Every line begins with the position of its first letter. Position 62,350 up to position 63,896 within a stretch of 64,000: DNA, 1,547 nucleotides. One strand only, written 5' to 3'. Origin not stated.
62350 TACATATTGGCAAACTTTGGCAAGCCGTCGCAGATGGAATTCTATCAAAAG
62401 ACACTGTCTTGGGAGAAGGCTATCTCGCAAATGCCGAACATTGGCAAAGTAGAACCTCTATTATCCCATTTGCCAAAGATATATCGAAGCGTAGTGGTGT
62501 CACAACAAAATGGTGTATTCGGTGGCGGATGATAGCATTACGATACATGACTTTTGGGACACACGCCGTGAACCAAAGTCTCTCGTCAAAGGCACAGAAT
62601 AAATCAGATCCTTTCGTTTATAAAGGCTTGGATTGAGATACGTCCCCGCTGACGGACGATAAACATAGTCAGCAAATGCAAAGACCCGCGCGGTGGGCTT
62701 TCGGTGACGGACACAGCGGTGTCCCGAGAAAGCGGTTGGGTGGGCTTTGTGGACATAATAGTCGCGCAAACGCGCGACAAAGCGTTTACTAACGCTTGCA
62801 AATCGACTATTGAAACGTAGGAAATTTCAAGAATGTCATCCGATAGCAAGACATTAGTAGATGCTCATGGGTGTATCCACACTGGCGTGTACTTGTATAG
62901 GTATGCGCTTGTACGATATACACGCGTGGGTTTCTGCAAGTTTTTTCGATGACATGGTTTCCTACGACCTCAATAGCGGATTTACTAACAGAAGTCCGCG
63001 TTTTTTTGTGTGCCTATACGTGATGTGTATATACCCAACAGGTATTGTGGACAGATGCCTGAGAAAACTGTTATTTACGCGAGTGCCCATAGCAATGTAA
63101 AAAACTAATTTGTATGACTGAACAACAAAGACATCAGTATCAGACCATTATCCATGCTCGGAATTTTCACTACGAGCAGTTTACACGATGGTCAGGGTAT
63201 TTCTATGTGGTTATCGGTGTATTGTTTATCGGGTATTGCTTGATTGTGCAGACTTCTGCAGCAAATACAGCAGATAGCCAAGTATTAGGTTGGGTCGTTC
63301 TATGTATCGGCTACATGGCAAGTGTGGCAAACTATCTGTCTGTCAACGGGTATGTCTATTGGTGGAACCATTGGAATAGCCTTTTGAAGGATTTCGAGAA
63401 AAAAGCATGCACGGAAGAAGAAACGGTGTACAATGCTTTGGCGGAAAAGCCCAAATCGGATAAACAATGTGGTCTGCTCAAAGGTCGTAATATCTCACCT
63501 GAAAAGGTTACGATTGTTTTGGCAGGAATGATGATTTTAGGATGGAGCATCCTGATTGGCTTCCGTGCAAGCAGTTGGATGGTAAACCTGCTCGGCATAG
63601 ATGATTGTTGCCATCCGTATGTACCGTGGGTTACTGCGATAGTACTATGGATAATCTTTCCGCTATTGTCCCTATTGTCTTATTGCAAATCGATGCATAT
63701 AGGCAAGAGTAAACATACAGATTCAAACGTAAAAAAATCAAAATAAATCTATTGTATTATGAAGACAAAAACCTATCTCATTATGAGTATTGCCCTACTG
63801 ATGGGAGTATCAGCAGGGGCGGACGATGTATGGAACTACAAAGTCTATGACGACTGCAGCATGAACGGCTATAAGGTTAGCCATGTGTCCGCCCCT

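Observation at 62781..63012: Second copy of the inverted-repeat element, upstream of an orphan 4-TM membrane protein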

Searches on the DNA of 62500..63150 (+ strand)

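Call 31: search_rna_families(source=window, start=62500, end=63150, threshold=evalue, max_evalue=10, show_alignments=2)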
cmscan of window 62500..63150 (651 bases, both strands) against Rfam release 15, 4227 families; matches with E-value up to 10: 2.
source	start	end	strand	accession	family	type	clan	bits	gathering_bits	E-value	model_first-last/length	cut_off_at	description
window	62853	62941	+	RF04176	mir-3149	Gene; miRNA;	-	18.6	100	1.2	1-83/83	no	mir-3149 microRNA precursor family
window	62856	62938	+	RF04117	MIR5200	Gene; miRNA;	-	15.5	70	4.6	1-92/92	no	MIR5200 microRNA precursor family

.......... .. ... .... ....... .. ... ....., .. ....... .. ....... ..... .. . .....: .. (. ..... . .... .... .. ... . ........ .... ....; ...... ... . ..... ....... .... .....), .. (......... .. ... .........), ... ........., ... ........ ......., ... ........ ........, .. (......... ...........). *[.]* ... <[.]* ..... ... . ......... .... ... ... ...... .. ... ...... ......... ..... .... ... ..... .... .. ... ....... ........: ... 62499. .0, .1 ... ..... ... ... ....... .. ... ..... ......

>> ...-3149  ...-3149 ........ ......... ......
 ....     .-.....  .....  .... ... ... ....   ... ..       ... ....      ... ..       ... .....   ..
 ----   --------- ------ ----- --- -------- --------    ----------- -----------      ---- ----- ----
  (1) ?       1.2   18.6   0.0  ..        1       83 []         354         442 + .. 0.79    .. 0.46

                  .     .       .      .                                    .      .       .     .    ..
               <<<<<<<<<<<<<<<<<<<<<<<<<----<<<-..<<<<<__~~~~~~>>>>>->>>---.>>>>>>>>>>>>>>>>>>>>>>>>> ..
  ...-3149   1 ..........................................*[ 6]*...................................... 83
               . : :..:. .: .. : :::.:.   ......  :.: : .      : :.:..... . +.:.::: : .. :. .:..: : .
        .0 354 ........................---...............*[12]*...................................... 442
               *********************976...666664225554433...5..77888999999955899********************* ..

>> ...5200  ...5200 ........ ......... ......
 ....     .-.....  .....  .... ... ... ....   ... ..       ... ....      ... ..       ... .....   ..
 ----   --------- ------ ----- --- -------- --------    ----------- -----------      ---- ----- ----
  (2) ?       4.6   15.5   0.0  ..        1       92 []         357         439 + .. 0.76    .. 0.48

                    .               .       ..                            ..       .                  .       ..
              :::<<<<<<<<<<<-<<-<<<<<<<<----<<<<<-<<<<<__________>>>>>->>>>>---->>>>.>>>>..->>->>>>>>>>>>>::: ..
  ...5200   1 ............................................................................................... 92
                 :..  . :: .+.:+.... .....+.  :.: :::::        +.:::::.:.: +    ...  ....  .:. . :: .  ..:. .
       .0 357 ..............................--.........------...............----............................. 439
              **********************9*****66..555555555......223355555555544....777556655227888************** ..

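Call 58: search_dna_similar(query=window:62640-63113:+, collection=plasmids, mode=distant, max_rows=10)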
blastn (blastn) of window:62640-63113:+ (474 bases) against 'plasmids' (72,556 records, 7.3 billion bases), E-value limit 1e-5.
No match.

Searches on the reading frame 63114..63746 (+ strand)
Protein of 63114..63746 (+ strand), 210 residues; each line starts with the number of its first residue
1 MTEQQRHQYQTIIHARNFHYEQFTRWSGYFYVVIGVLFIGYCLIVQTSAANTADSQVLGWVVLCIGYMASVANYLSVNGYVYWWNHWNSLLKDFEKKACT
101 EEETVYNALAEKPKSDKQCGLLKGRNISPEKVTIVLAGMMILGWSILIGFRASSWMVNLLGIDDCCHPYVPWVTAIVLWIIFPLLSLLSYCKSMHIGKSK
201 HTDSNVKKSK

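Call 9: search_protein_families(library=pfam, proteins=[window:63114-63746:+], max_evalue=0.01)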
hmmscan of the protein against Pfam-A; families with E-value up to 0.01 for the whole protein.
window:63114-63746:+ (210 aa): 1 family
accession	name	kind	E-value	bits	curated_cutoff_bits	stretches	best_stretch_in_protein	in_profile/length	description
PF24838.2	8xMP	-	5.8e-19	68.7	30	1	7-151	2-134/136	Octameric membrane protein family (8xMP)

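Call 11: find_encoding_contigs(protein=window:63114-63746:+, flank=3000, max_places=10)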
Protein window:63114-63746:+ (210 aa): 24 contigs read that carry it; 10 places shown.
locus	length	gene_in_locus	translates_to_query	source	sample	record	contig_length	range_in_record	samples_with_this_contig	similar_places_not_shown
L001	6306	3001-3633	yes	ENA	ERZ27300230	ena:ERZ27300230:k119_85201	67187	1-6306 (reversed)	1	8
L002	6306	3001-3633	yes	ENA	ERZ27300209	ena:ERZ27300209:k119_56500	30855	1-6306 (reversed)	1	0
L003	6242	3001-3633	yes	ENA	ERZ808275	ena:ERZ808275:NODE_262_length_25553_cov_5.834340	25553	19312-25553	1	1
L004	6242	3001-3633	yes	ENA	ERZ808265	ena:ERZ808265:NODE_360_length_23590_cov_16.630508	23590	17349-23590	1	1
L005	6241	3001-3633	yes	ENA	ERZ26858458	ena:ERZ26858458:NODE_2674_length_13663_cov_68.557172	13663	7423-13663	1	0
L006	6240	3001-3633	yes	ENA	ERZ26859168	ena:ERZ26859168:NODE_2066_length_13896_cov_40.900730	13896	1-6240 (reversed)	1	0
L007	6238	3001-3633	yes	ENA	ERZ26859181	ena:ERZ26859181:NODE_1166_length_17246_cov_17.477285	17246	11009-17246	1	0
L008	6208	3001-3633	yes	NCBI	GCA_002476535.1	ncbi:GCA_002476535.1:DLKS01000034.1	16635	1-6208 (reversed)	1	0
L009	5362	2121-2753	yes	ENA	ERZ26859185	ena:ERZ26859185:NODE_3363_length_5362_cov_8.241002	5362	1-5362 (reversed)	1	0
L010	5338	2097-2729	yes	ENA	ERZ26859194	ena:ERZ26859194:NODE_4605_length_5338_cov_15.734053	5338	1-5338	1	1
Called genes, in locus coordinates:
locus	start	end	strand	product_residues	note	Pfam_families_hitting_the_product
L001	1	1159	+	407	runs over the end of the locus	PF02321:OEP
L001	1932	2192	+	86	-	-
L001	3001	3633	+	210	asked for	PF24838:8xMP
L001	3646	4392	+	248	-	-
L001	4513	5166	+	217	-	PF24838:8xMP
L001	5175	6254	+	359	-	PF18998:Flg_new_2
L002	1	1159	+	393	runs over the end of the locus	PF02321:OEP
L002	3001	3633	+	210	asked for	PF24838:8xMP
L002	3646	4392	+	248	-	-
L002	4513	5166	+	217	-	PF24838:8xMP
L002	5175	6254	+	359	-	PF18998:Flg_new_2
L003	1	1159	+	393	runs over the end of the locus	PF02321:OEP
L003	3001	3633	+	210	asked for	PF24838:8xMP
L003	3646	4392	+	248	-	-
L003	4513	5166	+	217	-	PF24838:8xMP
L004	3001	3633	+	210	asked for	PF24838:8xMP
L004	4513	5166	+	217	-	PF24838:8xMP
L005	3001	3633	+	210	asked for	PF24838:8xMP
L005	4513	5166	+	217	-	PF24838:8xMP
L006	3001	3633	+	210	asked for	PF24838:8xMP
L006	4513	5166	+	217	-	PF24838:8xMP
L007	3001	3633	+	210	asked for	PF24838:8xMP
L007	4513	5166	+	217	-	PF24838:8xMP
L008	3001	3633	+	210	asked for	PF24838:8xMP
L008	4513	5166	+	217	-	PF24838:8xMP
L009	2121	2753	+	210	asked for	PF24838:8xMP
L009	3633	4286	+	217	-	PF24838:8xMP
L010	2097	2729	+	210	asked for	PF24838:8xMP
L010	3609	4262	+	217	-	PF24838:8xMP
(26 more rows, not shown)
